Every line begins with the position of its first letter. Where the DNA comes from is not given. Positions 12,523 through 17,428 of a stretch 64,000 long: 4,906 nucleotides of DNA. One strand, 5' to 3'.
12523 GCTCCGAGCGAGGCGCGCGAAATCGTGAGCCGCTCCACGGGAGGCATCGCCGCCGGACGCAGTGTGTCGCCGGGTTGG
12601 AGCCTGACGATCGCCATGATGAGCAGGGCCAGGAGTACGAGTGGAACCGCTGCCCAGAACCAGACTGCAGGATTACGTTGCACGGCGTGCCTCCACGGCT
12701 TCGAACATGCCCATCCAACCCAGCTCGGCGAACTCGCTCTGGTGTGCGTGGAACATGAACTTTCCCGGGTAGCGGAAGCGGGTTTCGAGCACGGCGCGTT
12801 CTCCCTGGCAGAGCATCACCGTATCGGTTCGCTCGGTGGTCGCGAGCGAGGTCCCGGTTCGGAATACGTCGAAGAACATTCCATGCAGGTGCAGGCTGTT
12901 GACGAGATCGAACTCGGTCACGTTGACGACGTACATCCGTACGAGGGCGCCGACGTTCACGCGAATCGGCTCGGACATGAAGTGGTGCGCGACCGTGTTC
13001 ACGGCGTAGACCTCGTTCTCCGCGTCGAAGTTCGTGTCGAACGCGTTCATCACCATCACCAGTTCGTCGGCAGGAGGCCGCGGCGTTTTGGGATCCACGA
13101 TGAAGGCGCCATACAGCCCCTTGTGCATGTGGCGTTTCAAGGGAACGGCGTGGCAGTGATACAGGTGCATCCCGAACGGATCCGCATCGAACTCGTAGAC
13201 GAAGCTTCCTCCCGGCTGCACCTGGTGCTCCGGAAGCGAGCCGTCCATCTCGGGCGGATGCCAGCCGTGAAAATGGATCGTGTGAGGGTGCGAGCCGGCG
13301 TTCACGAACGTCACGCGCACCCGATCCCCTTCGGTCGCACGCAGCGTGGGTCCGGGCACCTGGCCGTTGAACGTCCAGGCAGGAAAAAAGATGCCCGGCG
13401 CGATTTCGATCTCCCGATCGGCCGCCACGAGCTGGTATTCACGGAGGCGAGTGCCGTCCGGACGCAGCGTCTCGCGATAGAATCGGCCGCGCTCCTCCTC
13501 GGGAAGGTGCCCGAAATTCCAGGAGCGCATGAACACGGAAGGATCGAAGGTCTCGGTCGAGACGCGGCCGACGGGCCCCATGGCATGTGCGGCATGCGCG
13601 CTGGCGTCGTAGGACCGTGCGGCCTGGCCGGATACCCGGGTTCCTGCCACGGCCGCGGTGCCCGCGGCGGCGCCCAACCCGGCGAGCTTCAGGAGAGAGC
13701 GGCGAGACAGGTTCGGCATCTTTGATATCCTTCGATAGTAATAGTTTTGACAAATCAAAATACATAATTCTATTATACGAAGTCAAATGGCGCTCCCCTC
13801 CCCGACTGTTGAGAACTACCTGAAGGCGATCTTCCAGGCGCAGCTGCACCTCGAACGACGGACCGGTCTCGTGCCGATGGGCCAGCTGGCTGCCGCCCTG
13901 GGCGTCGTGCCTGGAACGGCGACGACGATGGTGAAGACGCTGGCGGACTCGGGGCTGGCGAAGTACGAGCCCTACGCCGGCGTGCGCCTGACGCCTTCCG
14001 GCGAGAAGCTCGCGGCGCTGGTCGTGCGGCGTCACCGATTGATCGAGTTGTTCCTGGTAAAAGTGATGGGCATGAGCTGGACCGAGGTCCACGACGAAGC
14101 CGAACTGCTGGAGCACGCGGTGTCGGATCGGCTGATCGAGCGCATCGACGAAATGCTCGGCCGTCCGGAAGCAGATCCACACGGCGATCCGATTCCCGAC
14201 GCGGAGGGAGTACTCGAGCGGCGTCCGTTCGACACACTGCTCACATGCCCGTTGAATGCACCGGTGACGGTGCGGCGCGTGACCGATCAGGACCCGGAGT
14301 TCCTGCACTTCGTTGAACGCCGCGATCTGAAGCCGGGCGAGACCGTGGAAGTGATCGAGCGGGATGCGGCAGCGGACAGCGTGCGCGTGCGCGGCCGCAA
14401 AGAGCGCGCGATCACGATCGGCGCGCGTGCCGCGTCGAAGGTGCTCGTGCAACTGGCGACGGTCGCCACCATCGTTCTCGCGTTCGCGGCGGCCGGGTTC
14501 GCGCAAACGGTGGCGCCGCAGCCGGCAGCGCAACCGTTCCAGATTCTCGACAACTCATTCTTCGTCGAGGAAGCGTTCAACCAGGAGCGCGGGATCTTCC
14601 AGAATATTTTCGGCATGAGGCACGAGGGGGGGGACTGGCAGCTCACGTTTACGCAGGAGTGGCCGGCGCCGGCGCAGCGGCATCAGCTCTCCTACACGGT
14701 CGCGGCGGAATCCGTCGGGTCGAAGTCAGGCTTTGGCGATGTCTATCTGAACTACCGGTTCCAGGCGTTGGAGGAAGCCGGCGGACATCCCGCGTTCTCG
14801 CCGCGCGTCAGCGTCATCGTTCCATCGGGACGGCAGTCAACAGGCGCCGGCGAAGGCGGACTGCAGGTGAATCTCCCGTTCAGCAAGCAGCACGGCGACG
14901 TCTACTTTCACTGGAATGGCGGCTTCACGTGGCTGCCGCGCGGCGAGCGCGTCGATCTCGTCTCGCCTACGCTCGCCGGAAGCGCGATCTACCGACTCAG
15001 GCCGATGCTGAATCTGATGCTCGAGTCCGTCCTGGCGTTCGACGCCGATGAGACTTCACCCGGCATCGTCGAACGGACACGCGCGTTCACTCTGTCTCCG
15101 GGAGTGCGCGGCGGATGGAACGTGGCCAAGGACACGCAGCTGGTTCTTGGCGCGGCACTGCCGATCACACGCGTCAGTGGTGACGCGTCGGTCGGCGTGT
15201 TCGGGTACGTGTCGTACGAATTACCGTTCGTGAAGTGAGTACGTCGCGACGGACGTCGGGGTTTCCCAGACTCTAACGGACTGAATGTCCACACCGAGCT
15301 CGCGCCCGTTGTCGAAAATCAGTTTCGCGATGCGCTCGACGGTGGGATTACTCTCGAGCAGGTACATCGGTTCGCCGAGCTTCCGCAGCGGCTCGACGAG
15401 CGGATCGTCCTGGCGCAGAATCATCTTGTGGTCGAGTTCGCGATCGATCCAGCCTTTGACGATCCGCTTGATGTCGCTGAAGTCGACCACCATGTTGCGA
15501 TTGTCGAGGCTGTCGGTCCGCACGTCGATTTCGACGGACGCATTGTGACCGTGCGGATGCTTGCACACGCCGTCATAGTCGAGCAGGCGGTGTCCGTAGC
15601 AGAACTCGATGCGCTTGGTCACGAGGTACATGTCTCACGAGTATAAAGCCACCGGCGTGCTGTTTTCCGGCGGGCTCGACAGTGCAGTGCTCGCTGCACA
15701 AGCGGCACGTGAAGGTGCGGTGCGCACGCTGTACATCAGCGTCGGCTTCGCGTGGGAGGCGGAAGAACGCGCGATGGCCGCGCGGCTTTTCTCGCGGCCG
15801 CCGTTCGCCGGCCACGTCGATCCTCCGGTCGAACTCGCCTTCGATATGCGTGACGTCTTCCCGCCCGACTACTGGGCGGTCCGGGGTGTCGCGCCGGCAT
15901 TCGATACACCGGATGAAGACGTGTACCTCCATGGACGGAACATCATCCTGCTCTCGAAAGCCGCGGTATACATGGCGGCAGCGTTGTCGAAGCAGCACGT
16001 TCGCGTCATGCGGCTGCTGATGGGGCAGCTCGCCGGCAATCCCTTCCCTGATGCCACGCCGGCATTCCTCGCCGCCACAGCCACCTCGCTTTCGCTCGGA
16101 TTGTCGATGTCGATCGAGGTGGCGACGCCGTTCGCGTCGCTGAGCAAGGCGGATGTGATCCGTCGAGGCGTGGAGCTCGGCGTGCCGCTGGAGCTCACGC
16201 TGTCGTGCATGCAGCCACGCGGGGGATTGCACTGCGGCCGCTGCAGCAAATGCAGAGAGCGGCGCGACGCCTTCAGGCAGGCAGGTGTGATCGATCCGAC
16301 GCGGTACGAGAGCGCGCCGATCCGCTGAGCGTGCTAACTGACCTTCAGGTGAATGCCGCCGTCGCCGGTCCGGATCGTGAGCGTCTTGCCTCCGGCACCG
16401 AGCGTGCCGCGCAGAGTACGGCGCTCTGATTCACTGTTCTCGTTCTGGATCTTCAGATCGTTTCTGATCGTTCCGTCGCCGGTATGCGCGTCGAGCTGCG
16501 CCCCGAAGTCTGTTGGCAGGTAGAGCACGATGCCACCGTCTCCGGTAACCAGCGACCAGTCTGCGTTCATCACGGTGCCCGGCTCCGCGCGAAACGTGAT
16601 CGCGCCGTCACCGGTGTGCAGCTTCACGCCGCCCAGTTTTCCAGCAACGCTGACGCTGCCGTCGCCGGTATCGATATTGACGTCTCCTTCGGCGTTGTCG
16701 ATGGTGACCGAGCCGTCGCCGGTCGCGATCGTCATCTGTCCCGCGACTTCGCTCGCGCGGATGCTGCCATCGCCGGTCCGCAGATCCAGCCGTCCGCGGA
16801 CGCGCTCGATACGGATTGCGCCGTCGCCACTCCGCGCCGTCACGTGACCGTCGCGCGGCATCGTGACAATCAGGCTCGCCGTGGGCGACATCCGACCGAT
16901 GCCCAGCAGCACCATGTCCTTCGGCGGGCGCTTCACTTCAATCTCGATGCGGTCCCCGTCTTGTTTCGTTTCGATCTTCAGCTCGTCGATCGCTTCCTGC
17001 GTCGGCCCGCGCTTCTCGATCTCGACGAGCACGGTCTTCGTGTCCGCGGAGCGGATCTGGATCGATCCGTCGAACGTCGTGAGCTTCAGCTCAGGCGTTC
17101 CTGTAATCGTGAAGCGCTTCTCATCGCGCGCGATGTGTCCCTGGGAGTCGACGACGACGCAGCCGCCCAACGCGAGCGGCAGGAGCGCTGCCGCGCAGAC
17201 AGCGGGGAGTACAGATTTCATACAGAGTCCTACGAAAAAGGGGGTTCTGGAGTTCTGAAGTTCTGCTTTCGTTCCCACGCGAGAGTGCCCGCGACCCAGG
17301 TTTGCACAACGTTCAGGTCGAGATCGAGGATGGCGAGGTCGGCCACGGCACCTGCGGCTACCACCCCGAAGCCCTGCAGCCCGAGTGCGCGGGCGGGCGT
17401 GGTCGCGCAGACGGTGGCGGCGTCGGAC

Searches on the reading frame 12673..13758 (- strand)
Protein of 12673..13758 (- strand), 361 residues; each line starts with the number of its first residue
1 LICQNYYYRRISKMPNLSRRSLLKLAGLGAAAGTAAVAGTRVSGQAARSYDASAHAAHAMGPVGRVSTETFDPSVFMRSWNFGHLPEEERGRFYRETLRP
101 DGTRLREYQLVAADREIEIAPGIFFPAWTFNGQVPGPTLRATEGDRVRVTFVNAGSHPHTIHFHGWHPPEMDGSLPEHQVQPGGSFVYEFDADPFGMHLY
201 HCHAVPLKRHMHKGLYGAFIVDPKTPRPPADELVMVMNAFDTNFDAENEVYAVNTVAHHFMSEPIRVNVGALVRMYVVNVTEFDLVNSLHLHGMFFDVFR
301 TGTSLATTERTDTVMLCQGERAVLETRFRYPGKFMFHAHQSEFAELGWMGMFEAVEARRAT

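Call 17: search_protein_families(library=pfam, proteins=[window:12673-13758:-], max_evalue=0.00001)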
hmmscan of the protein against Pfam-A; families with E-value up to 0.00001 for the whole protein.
window:12673-13758:- (361 aa): 2 families
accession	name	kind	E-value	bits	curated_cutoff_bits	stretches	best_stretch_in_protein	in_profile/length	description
PF07731.20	Cu-oxidase_2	-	3.5e-27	95.3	20.4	2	241-353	16-132/137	Multicopper oxidase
PF07732.21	Cu-oxidase_3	-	1.2e-26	93.6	21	1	126-224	16-117/119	Multicopper oxidase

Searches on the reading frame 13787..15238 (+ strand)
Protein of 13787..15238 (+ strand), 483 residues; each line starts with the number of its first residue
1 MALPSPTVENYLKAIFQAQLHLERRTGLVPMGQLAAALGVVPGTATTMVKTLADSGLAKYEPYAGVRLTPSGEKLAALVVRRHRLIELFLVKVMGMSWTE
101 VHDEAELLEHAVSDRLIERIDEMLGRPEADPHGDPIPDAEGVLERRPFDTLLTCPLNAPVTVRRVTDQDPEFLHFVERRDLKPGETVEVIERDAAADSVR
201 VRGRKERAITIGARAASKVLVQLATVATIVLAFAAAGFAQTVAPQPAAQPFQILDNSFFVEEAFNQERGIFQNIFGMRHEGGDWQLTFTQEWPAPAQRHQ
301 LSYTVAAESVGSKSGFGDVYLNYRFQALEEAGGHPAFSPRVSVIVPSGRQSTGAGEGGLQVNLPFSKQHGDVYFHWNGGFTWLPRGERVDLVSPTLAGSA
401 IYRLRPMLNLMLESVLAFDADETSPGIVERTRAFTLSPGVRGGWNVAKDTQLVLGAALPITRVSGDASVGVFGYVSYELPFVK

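Call 17: search_protein_families(library=pfam, proteins=[window:13787-15238:+], max_evalue=0.00001)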
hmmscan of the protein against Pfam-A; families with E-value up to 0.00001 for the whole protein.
window:13787-15238:+ (483 aa): 3 families
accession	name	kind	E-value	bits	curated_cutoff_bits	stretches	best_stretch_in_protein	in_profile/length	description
PF02742.21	Fe_dep_repr_C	-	3e-31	107.7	27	1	69-138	1-70/70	Iron dependent repressor, metal binding and dimerisation domain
PF01325.25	Fe_dep_repress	-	1.9e-10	41.2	26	1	6-66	4-60/60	Iron dependent repressor, N-terminal DNA binding domain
PF04023.20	FeoA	-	3.5e-10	40.2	23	1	150-222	2-73/74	FeoA domain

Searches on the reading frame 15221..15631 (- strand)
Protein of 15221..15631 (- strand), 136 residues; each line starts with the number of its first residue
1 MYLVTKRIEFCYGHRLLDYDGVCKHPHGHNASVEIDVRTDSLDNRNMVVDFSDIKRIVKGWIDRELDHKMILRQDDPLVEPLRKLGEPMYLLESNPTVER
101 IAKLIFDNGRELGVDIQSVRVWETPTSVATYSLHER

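Call 17: search_protein_families(library=pfam, proteins=[window:15221-15631:-], max_evalue=0.00001)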
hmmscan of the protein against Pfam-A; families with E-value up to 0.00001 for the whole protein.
window:15221-15631:- (136 aa): 1 family
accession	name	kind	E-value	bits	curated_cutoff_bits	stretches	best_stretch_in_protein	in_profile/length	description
PF01242.24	PTPS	-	4.3e-32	111.1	22.4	1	4-132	2-119/121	6-pyruvoyl tetrahydropterin synthase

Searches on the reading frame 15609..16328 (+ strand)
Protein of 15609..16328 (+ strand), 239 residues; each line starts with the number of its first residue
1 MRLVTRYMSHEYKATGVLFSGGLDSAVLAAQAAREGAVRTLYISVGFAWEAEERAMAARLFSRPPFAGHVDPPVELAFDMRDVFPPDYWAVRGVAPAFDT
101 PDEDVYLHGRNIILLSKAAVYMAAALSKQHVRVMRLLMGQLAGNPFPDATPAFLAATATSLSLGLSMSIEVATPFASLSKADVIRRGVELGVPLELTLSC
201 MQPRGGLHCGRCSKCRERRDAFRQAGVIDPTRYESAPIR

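Call 17: search_protein_families(library=pfam, proteins=[window:15609-16328:+], max_evalue=0.00001)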
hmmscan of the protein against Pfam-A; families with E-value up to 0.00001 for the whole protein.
window:15609-16328:+ (239 aa): 1 family
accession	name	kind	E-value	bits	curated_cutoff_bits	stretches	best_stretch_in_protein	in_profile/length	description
PF06508.19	QueC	-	1.3e-28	100.4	22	1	104-225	90-209/210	Queuosine biosynthesis protein QueC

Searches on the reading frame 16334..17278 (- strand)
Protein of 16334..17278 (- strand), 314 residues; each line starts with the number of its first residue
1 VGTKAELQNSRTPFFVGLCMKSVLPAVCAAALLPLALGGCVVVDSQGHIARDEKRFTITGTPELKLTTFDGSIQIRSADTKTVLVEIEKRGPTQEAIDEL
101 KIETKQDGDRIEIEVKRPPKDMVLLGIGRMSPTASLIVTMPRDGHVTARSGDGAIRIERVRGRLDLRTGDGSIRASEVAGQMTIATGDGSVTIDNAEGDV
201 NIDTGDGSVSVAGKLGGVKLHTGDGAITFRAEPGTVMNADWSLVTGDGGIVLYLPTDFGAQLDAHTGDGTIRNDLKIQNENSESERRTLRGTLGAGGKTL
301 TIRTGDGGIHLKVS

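Call 17: search_protein_families(library=pfam, proteins=[window:16334-17278:-], max_evalue=0.00001)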
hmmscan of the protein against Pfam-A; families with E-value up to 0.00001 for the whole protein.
window:16334-17278:- (314 aa): 1 family
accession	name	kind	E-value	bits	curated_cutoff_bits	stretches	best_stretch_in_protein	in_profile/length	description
PF13349.12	DUF4097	-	3.6e-18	66.3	22.9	1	64-311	4-246/247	Toastrack DUF4097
